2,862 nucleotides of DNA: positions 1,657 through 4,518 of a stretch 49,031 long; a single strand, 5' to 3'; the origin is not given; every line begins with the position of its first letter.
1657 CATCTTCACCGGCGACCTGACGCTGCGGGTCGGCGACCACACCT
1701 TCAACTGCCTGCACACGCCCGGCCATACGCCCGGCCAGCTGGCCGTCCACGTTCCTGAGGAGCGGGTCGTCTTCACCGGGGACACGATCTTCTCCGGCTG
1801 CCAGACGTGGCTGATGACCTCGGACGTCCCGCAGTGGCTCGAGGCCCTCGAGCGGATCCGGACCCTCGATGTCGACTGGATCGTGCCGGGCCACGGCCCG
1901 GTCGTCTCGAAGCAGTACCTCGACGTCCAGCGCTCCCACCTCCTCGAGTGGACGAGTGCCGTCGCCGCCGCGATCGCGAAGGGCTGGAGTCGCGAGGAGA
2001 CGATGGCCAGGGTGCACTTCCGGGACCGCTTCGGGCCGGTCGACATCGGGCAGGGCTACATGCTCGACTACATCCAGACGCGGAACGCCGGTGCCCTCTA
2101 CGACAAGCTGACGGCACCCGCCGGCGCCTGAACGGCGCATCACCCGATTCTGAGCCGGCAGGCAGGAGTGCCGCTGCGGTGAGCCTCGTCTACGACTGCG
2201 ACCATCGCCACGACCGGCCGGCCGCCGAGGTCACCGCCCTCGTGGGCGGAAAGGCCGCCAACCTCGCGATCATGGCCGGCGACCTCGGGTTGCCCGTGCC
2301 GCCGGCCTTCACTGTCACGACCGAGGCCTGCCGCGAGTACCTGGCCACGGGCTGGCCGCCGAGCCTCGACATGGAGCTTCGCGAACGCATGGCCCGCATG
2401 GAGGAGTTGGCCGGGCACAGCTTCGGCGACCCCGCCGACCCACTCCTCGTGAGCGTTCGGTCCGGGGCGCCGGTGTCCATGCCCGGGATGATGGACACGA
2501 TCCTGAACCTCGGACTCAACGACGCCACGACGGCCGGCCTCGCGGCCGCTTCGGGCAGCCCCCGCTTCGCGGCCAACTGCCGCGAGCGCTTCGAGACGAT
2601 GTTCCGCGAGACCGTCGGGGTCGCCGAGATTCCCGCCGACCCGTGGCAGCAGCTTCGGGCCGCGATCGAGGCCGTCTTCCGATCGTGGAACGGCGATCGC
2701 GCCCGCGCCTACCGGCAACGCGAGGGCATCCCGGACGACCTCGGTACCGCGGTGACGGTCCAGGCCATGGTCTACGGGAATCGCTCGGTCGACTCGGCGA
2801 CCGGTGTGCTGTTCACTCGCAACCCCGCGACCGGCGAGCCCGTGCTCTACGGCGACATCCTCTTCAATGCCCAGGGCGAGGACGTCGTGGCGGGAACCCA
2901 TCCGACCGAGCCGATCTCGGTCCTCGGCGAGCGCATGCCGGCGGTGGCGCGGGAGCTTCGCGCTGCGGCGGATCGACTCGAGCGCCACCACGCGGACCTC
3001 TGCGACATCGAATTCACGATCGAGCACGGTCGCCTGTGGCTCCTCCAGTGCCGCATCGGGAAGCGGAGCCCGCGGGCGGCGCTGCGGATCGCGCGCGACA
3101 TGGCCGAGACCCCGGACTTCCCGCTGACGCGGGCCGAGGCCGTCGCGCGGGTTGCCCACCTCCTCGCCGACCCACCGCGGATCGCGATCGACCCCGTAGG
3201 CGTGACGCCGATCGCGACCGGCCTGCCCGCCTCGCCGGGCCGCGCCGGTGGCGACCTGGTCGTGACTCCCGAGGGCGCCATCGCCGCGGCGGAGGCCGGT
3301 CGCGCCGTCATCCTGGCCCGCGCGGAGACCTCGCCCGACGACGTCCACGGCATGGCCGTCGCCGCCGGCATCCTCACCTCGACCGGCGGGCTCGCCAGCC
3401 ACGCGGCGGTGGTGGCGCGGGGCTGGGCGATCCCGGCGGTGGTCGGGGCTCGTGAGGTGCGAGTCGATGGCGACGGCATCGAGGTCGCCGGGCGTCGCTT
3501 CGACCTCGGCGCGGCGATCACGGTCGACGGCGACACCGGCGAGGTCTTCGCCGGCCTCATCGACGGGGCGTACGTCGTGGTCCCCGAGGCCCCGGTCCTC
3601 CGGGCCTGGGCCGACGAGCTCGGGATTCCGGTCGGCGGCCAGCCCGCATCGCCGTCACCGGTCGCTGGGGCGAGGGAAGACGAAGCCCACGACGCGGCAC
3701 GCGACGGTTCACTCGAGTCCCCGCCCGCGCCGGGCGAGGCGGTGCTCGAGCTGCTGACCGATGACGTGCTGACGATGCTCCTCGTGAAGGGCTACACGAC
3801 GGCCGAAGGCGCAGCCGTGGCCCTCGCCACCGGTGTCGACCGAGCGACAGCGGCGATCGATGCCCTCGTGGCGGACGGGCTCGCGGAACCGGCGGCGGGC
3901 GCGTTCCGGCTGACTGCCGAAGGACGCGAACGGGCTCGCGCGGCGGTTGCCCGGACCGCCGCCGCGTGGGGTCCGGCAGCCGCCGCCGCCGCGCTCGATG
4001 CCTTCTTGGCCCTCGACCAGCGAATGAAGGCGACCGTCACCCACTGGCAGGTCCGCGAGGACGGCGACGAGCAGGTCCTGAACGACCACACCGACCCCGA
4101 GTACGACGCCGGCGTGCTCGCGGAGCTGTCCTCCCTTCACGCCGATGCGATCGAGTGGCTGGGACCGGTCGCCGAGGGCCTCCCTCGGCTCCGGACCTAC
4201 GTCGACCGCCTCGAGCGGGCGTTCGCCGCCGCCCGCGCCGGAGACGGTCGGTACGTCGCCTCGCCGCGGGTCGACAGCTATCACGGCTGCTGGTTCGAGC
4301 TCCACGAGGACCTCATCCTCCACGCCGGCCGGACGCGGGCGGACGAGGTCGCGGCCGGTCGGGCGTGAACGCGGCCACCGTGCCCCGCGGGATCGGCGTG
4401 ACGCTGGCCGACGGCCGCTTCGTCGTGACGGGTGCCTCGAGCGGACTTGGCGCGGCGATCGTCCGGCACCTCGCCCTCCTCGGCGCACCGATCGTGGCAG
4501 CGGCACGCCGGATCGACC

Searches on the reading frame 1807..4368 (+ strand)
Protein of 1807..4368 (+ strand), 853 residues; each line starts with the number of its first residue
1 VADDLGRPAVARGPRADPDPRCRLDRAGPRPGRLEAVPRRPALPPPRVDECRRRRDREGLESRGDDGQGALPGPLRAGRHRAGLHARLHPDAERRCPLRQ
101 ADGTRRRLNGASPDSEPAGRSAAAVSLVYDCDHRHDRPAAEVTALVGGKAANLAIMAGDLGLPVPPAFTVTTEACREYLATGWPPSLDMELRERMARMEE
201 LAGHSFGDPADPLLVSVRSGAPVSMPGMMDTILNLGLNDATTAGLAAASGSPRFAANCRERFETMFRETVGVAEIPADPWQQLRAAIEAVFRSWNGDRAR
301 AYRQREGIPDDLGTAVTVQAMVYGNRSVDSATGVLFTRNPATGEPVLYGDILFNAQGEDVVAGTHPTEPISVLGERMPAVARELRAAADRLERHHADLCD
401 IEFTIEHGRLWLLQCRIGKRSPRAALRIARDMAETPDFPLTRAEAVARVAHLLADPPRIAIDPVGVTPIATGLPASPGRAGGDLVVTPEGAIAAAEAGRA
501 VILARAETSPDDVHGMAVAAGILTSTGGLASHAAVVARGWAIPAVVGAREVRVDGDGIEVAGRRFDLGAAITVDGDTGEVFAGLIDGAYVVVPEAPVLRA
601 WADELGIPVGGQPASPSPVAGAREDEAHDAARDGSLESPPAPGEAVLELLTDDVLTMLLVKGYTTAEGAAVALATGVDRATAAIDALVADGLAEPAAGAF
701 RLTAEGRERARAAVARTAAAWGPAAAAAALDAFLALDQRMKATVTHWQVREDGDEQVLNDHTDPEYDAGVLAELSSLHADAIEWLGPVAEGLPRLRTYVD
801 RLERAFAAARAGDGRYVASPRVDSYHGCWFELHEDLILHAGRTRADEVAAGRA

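Call 11: search_protein_families(library=pfam, proteins=[window:1807-4368:+], max_evalue=0.001)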
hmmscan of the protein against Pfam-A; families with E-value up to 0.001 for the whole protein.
window:1807-4368:+ (853 aa): 2 families
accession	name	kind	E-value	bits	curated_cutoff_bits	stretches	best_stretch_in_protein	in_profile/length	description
PF01326.24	PPDK_N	-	4.1e-47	161.5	27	3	187-378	77-228/328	Pyruvate phosphate dikinase, AMP/ATP-binding domain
PF00391.29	PEP-utilizers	-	5.9e-19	67.9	23.1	1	501-578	5-72/72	PEP-utilising enzyme, mobile domain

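Call 40: search_protein_families(library=pfam, proteins=[window:2179-4368:+], max_evalue=5)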
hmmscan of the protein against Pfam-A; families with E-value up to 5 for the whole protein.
window:2179-4368:+ (729 aa): 2 families
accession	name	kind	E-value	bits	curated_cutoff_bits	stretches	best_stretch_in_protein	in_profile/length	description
PF01326.24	PPDK_N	-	2.1e-47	162.4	27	3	63-254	77-228/328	Pyruvate phosphate dikinase, AMP/ATP-binding domain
PF00391.29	PEP-utilizers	-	4.3e-19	68.3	23.1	1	377-454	5-72/72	PEP-utilising enzyme, mobile domain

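Call 56: search_dna_similar(query=window:2179-4368:+, collection=plasmids, mode=protein, max_rows=30)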
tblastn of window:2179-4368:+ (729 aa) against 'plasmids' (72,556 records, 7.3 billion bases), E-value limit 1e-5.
Records with a match: 100; places in all: 120; records where one place covers at least 80% of the query: 0.
Best place of each record, by identity: <60% 100.
By first word of the organism name: Rhodococcus 14; Azospirillum 11; Streptomyces 8; Sinorhizobium 8; Sphingobium 6; Enterococcus 6; Novosphingobium 5; Skermanella 3; Mycobacterium 2; Paraburkholderia 2; and 30 more.
By predicted mobility (MOB-suite, as given by PLSDB): non-mobilizable 69; mobilizable 18; conjugative 13.
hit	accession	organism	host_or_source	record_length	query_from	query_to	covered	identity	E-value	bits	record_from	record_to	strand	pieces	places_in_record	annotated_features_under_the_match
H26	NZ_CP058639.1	Rhodococcus sp. ZPP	cell culture,soil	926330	21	729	79%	44.7%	3e-73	360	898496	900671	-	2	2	pyruvate, phosphate dikinase | MarR family transcriptional regulator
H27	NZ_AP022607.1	Mycobacterium branderi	-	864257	12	729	78%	45.4%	4e-74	359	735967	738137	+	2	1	pyruvate, phosphate dikinase | MarR family transcriptional regulator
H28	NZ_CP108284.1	Streptomyces atratus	-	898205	17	713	77%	45.2%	2e-80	350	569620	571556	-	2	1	pyruvate, phosphate dikinase | transcriptional regulator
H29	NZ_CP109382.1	Streptomyces atratus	-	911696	17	713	77%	45.2%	2e-80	350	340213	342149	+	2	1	pyruvate, phosphate dikinase | transcriptional regulator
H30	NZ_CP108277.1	Streptomyces atratus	-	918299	17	713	77%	45.2%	2e-80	350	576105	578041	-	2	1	pyruvate, phosphate dikinase | transcriptional regulator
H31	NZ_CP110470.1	Rhodococcus opacus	cell culture,Soil contaminated by oil ...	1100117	20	713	77%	44.6%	4e-78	353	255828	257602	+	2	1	record has no annotation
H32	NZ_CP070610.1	Rhodococcus koreensis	cell culture,rhizosphere of apple ...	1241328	20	713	77%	44.6%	2e-75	344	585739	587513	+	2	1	record has no annotation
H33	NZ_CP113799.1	Rhodococcus pyridinivorans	sediment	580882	21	720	75%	46.0%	9e-84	373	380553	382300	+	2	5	pyruvate, phosphate dikinase | hypothetical protein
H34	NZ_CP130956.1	Rhodococcus opacus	cell culture,Sod-podzolic soil ...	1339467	20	713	77%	44.5%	4e-75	343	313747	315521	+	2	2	none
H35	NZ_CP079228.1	Rhodococcus sp. LW-XY12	pure culture,activated sludge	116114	21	729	79%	43.4%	3e-72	364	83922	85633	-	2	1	pyruvate, phosphate dikinase | AMP-binding protein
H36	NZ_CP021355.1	Rhodococcus oxybenzonivorans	river sediment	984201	21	720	75%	45.5%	7e-79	357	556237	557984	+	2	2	pyruvate, phosphate dikinase | hypothetical protein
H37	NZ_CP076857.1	Mycobacterium avium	Homo sapiens,sputum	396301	37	729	74%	45.7%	3e-76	361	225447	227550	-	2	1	pyruvate, phosphate dikinase | hypothetical protein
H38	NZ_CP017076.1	Novosphingobium resinovorum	single cell,soil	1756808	20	722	76%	45.0%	4e-76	360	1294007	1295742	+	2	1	none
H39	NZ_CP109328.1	Streptomyces sp. NBC_01591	-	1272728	17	713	77%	44.4%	2e-80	351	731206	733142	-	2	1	none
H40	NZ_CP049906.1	Diaphorobacter sp. HDW4B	single bacterial strain,Hydrophilus ...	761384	22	713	74%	45.7%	7e-79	353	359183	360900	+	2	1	pyruvate, phosphate dikinase | hypothetical protein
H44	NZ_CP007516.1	Rubrobacter radiotolerans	-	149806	12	480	64%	48.2%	3e-95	332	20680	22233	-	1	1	ppdK: pyruvate, phosphate dikinase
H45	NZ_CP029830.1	Azospirillum ramasamyi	single cell,Cow dung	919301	22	493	65%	46.6%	2e-84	300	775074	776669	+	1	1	pyruvate, phosphate dikinase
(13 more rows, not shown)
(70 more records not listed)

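Call 57: get_annotated_region(hit=H35, flank=9000)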
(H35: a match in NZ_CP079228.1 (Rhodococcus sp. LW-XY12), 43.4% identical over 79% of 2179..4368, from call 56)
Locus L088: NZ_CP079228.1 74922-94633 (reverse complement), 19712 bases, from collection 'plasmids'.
description: Rhodococcus sp. LW-XY12 plasmid pLW3, complete sequence
organism: Rhodococcus sp. LW-XY12 (NCBI taxid 2856851)
taxonomy: Bacteria; Actinomycetota; Actinomycetes; Mycobacteriales; Nocardiaceae; Rhodococcus; Rhodococcus sp. LW-XY12
host: -; source: pure culture,activated sludge; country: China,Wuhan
typing (MOB-suite, as given by PLSDB): mobilizable; replicon rep_cluster_1381; relaxase MOBF
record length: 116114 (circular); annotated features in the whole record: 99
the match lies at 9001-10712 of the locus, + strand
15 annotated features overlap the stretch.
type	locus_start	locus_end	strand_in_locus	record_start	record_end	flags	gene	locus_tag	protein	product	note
CDS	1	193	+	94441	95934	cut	-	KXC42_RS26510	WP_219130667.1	FAD/NAD(P)-binding protein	-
CDS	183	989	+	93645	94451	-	-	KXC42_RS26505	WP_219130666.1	class II aldolase/adducin family protein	-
CDS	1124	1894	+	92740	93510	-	-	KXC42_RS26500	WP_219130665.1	pyridoxamine 5'-phosphate oxidase family protein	GO:0008615 - pyridoxine biosynthetic process [Evidence IEA]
CDS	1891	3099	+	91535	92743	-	-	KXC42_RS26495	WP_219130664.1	acyl-CoA dehydrogenase family protein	-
CDS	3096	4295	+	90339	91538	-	-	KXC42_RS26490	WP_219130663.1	acyl-CoA dehydrogenase family protein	-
CDS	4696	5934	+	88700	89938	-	-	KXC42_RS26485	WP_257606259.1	PEP-utilizing enzyme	GO:0016310 - phosphorylation [Evidence IEA]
CDS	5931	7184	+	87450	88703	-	-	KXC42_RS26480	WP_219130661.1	acyl-CoA dehydrogenase family protein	-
CDS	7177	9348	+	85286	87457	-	-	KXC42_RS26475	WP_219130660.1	AMP-binding protein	-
CDS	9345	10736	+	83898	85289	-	-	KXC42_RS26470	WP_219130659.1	pyruvate, phosphate dikinase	-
CDS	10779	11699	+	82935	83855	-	-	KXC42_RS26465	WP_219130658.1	NAD(P)/FAD-dependent oxidoreductase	-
CDS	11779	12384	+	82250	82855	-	-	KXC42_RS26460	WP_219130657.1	DsbA family protein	-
CDS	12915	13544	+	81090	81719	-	-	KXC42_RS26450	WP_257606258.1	hypothetical protein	-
CDS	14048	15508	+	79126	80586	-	ltrA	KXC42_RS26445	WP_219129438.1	group II intron reverse transcriptase/maturase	GO:0000373 - Group II intron splicing [Evidence IEA]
CDS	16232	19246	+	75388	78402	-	-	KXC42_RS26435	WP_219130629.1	Tn3 family transposase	-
CDS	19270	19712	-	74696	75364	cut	-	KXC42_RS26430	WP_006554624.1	TetR/AcrR family transcriptional regulator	-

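Call 69: get_annotated_region(hit=H44, flank=14000)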
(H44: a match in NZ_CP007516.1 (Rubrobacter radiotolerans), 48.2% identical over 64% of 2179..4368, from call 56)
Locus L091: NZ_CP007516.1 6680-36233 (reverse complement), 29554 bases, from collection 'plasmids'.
description: Rubrobacter radiotolerans strain RSPS-4 plasmid 2, complete sequence
organism: Rubrobacter radiotolerans (NCBI taxid 42256)
taxonomy: Bacteria; Actinomycetota; Rubrobacteria; Rubrobacterales; Rubrobacteraceae; Rubrobacter; Rubrobacter radiotolerans
host: -; source: -; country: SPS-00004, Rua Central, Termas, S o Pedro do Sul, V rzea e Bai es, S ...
typing (MOB-suite, as given by PLSDB): non-mobilizable; replicon rep_cluster_232
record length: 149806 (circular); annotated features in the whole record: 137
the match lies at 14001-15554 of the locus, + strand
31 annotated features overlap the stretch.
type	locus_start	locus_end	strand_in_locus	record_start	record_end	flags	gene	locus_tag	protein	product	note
CDS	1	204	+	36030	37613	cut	-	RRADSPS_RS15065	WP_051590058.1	BCCT family transporter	GO:0071705 - nitrogen compound transport [Evidence IEA]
CDS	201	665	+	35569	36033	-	-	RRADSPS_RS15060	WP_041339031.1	Hsp20/alpha crystallin family protein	-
CDS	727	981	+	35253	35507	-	-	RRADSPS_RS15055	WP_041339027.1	hypothetical protein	-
CDS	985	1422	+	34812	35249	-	-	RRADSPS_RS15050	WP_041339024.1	PIN domain-containing protein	-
CDS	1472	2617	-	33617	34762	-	-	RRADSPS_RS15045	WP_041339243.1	cobalamin-independent methionine synthase II family protein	-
CDS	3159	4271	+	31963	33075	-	-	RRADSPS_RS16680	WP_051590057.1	GGDEF domain-containing protein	-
CDS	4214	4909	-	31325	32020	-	-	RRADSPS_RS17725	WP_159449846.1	TetR/AcrR family transcriptional regulator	GO:0006355 - regulation of DNA-templated transcription [Evidence IEA]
CDS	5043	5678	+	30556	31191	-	-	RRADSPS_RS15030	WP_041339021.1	SDR family oxidoreductase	-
CDS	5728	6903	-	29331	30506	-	-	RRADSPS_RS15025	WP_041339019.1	CocE/NonD family hydrolase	-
CDS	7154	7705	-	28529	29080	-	-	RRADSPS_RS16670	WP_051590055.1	PPOX class F420-dependent oxidoreductase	GO:0008150 - biological_process [Evidence IEA]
CDS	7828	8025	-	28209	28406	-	-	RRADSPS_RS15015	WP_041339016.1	hypothetical protein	-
CDS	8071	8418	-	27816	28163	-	-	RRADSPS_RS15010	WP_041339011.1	hypothetical protein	-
CDS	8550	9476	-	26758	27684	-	-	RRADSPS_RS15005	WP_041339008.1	LysR family transcriptional regulator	-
CDS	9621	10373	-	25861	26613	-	-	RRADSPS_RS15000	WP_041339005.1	alpha/beta fold hydrolase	-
CDS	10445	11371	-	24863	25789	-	-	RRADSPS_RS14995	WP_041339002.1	bile acid:sodium symporter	-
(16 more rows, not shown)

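Call 79: search_protein_families(library=ncbifam, proteins=[window:2179-4368:+], max_evalue=0.00001)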
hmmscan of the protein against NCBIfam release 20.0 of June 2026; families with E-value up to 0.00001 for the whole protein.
window:2179-4368:+ (729 aa): 17 families
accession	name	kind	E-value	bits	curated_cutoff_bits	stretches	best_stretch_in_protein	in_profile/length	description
TIGR01828.1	pyru_phos_dikin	equivalog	1.8e-149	499.4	843.45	2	150-465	193-509/865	pyruvate, phosphate dikinase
NF004531.0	PRK05878.1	equivalog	4.6e-146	487.5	456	1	17-478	21-476/534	pyruvate, phosphate dikinase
NF005057.0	PRK06464.1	equivalog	1.5e-31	109.2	598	1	258-462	297-466/798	phosphoenolpyruvate synthase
TIGR01418.1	PEP_synth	equivalog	4.3e-24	84.9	739.75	1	343-460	351-460/784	pyruvate, water dikinase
NF052632.1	undecylprod_RedH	equivalog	2.9e-19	68.5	1350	1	345-456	774-875/880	undecylprodigiosin ligase RedH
NF004878.0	PRK06241.1-3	subfamily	3.5e-17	61.8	945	0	347-454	789-884/891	phosphoenolpyruvate synthase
NF004881.0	PRK06241.2-2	equivalog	9.6e-17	60.5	883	1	347-456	790-887/898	phosphoenolpyruvate synthase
NF052631.1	prodigiosin_PigC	equivalog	2.8e-16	58.6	1300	0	347-456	780-879/883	prodigiosin ligase PigC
NF004880.0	PRK06241.2-1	equivalog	6.7e-15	54.1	972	0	348-439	738-830/837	phosphoenolpyruvate synthase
NF041857.1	RIF_Ptrans_rph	equivalog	3.3e-14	52.2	999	1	17-221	12-201/864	rifamycin-inactivating phosphotransferase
NF004877.0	PRK06241.1-2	subfamily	4.8e-13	48.3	866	0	347-438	768-860/869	phosphoenolpyruvate synthase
NF004883.0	PRK06241.2-4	equivalog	3.3e-12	45.4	1063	0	22-248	32-242/928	phosphoenolpyruvate synthase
NF004882.0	PRK06241.2-3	equivalog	1.2e-10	40.2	850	1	347-438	719-811/827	phosphoenolpyruvate synthase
NF004879.0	PRK06241.1-4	equivalog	3.7e-10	38.6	976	0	348-438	769-860/868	phosphoenolpyruvate synthase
NF006153.0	PRK08296.1-5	subfamily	7.8e-08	31.2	578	1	346-456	504-603/608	hypothetical protein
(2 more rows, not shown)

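Call 99: get_annotated_region(hit=H45, flank=12000)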
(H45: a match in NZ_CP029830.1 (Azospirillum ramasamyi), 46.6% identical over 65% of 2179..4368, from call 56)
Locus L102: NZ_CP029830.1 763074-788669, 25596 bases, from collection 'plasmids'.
description: Azospirillum ramasamyi strain M2T2B2 plasmid unnamed1, complete sequence
organism: Azospirillum ramasamyi (NCBI taxid 682998)
taxonomy: Bacteria; Pseudomonadota; Alphaproteobacteria; Rhodospirillales; Azospirillaceae; Azospirillum; Azospirillum ramasamyi
host: -; source: single cell,Cow dung; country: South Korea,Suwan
typing (MOB-suite, as given by PLSDB): non-mobilizable
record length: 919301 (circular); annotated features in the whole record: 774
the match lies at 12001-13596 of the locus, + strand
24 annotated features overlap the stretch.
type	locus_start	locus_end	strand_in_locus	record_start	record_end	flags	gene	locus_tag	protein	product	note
CDS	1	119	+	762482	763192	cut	-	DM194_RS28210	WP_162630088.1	hypothetical protein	-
CDS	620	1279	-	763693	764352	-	-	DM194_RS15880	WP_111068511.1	recombinase family protein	GO:0006310 - DNA recombination [Evidence IEA]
CDS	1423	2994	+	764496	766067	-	-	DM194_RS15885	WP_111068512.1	SIR2 family protein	-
CDS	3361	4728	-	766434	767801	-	-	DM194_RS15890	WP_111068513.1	tyrosine-type recombinase/integrase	GO:0015074 - DNA integration [Evidence IEA]; GO:0006310 - DNA recombination [Evidence IEA]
CDS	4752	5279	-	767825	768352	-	-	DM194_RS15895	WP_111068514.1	site-specific integrase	GO:0015074 - DNA integration [Evidence IEA]; GO:0006310 - DNA recombination [Evidence IEA]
CDS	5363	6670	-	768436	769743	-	oxlT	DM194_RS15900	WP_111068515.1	oxalate/formate MFS antiporter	-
CDS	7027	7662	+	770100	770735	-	-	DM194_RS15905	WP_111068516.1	thiamine phosphate synthase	-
CDS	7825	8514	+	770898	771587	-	-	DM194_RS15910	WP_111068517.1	GntR family transcriptional regulator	-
CDS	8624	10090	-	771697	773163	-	pyk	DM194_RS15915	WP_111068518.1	pyruvate kinase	GO:0006096 - glycolytic process [Evidence IEA]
CDS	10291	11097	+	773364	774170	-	-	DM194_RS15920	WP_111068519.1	NUDIX domain-containing protein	-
CDS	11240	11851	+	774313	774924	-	-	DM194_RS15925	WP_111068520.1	NAD(P)-binding domain-containing protein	-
CDS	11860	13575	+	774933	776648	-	-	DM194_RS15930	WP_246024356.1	pyruvate, phosphate dikinase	-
CDS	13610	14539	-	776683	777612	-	-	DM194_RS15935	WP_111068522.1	histone deacetylase family protein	-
CDS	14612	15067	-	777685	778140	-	-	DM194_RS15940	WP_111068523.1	CBS domain-containing protein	-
CDS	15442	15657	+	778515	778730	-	-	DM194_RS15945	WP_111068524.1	hypothetical protein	-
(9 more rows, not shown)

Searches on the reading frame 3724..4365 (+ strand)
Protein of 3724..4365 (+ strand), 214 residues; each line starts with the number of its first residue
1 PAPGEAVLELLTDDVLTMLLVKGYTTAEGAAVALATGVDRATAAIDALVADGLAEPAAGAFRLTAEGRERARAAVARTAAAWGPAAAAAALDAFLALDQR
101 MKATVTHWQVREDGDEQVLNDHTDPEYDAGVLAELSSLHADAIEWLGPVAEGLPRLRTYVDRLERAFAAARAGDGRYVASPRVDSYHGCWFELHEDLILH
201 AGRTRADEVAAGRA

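Call 83: find_homologous_proteins(query=window:3724-4365:+, max_evalue=0.001)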
Query window:3724-4365:+ (214 aa): 493 proteins with E <= 0.001 among 8000 candidates; the best 120 are listed.
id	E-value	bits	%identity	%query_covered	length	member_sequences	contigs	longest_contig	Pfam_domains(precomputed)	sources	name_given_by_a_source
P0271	1.3e-74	268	67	98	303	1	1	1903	-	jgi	jgi:pyruvate,orthophosphate dikinase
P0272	2.1e-72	261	67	94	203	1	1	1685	-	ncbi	ncbi:MAG TPA: hypothetical protein VIU37_13730, partial [Candidatus Limnocylindrales bacterium]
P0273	3.8e-72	260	64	100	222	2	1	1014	-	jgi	jgi:pyruvate,orthophosphate dikinase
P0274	9.9e-72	259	67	94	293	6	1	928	-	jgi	jgi:hypothetical protein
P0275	5.5e-71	257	66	96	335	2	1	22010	PF00391.30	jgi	jgi:pyruvate,orthophosphate dikinase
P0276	5.6e-71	257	66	95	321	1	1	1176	PF00391.30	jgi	jgi:pyruvate,orthophosphate dikinase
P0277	1.9e-70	255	64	94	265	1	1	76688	-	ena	-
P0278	6.0e-70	253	64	94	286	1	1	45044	-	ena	-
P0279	6.7e-70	253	67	91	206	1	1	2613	-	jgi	-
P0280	8.0e-70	253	65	93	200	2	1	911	-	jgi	jgi:pyruvate,orthophosphate dikinase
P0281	2.4e-69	251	64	94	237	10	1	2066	-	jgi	jgi:hypothetical protein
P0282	5.8e-69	250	63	97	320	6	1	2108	PF00391.30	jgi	jgi:pyruvate,orthophosphate dikinase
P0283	8.1e-69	250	64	94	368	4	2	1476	PF00391.30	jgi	jgi:pyruvate,orthophosphate dikinase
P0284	2.0e-68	248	63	96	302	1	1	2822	-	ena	-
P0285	2.1e-68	248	64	94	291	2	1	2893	-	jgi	jgi:pyruvate,orthophosphate dikinase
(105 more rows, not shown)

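Call 92: predict_structure(alignment_id=A3)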
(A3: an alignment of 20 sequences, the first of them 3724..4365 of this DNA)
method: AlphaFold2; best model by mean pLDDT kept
length: 214 residues; sequences in the alignment: 20
mean_pLDDT: 90.5   pTM: 0.86
mean pLDDT of the five models: 90.5, 89.9, 89.8, 89.4, 89.0
residues with pLDDT >= 90: 167; 70-90: 37; 50-70: 2; < 50: 8
segments of 3 or more residues with pLDDT < 50: 1-8
pLDDT, mean of each block of 10 residues (from residue 1): 44 92 94 92 96 95 98 92 89 95 95 89 94 96 91 83 95 94 92 94 92 85
secondary structure, 60 per line:
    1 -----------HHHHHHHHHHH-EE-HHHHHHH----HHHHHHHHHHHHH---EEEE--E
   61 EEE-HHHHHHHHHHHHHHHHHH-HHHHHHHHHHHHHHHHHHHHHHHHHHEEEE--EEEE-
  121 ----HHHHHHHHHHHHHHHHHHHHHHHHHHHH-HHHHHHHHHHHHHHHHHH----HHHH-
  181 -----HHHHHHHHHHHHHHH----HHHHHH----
elements in order: H12-22 H27-33 H38-50 E54-57 E60-63 H65-82 H84-109 E110-113 E116-119 H125-152 H154-171 H176-179 H186-200 H205-210

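Call 95: fold_search(model_id=the predicted structure, library=pdb)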
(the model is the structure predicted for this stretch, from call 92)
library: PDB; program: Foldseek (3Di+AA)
matches with E <= 10: 1043; with E <= 0.001: 0
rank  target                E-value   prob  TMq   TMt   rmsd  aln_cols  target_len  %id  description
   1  6kta_A                5.5e-02  0.97  0.26  0.40  13.7       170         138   16  Crystal structure of B. halodurans MntR in apo form (released 2019-12-04)
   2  9c4c_F                6.3e-02  0.95  0.26  0.39  13.2       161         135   14  The structure of two MntR dimers bound to the native mnep promoter sequence (released 2024-08-14)
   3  4p9f_A                6.9e-02  0.44  0.21  0.21  15.2       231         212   19  E. coli McbR/YncC (released 2015-01-14)
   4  7wdq_A                9.7e-02  0.87  0.25  0.17  17.0       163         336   14  DsyB in complex with SAM (released 2022-06-01)
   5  4hv6_B                1.0e-01  0.95  0.27  0.42  13.4       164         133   14  Structure of MNTR H77A mutant in apo- and mn-bound forms (released 2012-11-21)
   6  4yif_D                1.1e-01  1.00  0.27  0.43   6.3        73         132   16  Crystal structure of Rv0880 (released 2015-06-10)
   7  7kym_B                1.2e-01  1.00  0.27  0.39   2.5        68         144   20  Crystal structure of the MarR family transcriptional regulator from Bradyrhizobium japonicum (released 2021-12-15)
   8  5k5q_C                1.2e-01  1.00  0.30  0.65   3.0        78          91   19  Structure of AspA-DNA complex: novel centromere bindng protein-centromere complex (released 2016-06-01)
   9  4hv6_A                1.2e-01  0.95  0.29  0.44  13.3       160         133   15  Structure of MNTR H77A mutant in apo- and mn-bound forms (released 2012-11-21)
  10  6lg2_A                1.2e-01  0.84  0.29  0.33  16.4       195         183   15  VanR bound to Vanillate (released 2020-02-12)
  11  6az6_B                1.2e-01  0.51  0.22  0.23  15.4       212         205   14  Streptococcus agalactiae GntR (released 2017-12-20)
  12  3ihu_B                1.2e-01  0.33  0.20  0.20  13.9       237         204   14  Crystal structure of DNA binding protein (YP_298823.1) from Ralstonia eutropha JMP134 at 1.92 A resolution (released 2009-08-11)
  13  5jls                  1.4e-01  1.00  0.27  0.41   4.7        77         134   23  Crystal Structure of Adhesin competence repressor (AdcR) from Streptococcus pyogenes (C-terminally His tagged) (released 2017-05-03)
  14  5yi0_A                1.4e-01  1.00  0.26  0.37   7.4        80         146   21  Structure of Lactococcus lactis ZitR, C30AH42A mutant (released 2017-12-06)
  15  7b1v_B                1.4e-01  0.99  0.29  0.28  11.7       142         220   17  DtxR-like iron-dependent regulator IdeR complexed with cobalt (released 2021-03-03)
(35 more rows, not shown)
